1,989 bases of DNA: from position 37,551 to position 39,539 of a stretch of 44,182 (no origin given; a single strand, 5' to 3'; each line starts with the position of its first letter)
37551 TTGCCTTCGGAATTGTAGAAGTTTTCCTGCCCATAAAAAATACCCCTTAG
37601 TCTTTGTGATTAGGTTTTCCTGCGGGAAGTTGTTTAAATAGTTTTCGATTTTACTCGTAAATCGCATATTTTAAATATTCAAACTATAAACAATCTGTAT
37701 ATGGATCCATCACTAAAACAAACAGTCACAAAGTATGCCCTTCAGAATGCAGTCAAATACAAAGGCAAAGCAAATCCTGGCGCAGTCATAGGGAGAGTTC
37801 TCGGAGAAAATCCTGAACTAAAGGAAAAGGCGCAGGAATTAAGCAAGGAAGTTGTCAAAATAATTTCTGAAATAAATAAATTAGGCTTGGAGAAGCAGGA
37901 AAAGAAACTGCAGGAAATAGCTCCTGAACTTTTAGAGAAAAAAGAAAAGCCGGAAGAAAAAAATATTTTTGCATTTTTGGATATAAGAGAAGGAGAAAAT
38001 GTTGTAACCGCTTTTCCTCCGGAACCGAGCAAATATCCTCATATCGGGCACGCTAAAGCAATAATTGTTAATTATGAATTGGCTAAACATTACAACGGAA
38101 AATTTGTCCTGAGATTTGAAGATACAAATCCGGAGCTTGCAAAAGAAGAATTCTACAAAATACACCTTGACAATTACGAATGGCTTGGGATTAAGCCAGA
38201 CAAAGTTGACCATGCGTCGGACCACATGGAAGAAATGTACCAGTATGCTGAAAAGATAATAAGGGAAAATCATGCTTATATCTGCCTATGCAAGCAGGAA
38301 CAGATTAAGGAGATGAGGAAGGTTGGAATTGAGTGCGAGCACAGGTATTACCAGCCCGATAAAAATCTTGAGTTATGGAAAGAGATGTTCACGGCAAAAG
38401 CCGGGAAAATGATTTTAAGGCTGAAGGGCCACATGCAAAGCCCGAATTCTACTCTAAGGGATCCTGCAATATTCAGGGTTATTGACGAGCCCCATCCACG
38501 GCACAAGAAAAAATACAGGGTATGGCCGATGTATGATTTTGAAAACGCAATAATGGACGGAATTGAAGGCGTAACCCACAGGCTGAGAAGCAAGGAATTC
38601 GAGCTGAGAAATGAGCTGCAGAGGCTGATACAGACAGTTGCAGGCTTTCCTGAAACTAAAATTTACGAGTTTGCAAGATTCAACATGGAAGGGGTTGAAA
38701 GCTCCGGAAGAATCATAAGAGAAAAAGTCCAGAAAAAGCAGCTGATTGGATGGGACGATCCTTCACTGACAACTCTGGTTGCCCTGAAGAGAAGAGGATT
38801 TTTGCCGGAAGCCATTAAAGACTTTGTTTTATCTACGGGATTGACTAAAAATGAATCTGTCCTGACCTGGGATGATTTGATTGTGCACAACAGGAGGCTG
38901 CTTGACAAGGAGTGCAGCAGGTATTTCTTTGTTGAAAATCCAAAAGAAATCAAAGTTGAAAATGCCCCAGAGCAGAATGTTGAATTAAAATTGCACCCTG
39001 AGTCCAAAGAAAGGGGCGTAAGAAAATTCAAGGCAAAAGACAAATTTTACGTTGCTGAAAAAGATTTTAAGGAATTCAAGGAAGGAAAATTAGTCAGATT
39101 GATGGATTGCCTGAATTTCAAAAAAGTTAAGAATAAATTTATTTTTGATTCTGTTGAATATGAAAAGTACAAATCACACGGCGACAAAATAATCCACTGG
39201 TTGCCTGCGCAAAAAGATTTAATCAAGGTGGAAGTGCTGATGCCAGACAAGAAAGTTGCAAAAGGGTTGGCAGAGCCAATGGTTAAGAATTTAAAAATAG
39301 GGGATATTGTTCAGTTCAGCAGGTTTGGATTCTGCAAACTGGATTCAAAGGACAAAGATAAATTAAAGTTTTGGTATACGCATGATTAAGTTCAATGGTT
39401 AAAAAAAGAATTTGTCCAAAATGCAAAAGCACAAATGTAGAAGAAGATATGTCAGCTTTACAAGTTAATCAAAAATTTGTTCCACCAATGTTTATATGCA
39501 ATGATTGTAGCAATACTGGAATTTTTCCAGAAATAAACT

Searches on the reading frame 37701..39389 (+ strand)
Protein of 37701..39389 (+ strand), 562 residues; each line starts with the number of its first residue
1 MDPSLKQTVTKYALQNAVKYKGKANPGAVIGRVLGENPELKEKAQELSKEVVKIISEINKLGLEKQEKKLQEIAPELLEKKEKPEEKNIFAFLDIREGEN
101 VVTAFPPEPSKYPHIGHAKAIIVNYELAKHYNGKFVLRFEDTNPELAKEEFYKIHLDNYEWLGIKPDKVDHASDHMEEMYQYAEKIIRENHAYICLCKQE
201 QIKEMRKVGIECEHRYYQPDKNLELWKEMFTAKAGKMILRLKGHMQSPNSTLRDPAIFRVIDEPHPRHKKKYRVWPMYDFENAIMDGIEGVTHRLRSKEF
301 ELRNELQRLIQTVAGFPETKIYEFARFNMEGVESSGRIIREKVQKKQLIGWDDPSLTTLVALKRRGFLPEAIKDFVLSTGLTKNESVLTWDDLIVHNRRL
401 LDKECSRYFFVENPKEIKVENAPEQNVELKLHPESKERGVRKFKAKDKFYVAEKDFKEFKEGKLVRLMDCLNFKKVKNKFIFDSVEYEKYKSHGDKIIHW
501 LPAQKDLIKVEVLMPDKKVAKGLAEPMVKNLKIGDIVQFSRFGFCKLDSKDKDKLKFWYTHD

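Call 8: search_protein_families(library=pfam, proteins=[window:37701-39389:+], max_evalue=0.01)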
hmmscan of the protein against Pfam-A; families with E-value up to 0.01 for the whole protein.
window:37701-39389:+ (562 aa): 3 families
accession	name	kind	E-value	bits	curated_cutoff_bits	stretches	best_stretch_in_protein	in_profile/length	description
PF00749.27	tRNA-synt_1c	-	2.7e-75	253.7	23.4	1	101-401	2-312/314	tRNA synthetases class I (E and Q), catalytic domain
PF03950.23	tRNA-synt_1c_C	-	1.3e-17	64.2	23.9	1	405-476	1-74/91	tRNA synthetases class I (E and Q), anti-codon binding domain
PF20974.2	tRNA-synt_1c_C2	-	2.1e-10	41.5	23.9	1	497-548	1-69/69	tRNA synthetases class I (E and Q), anti-codon binding domain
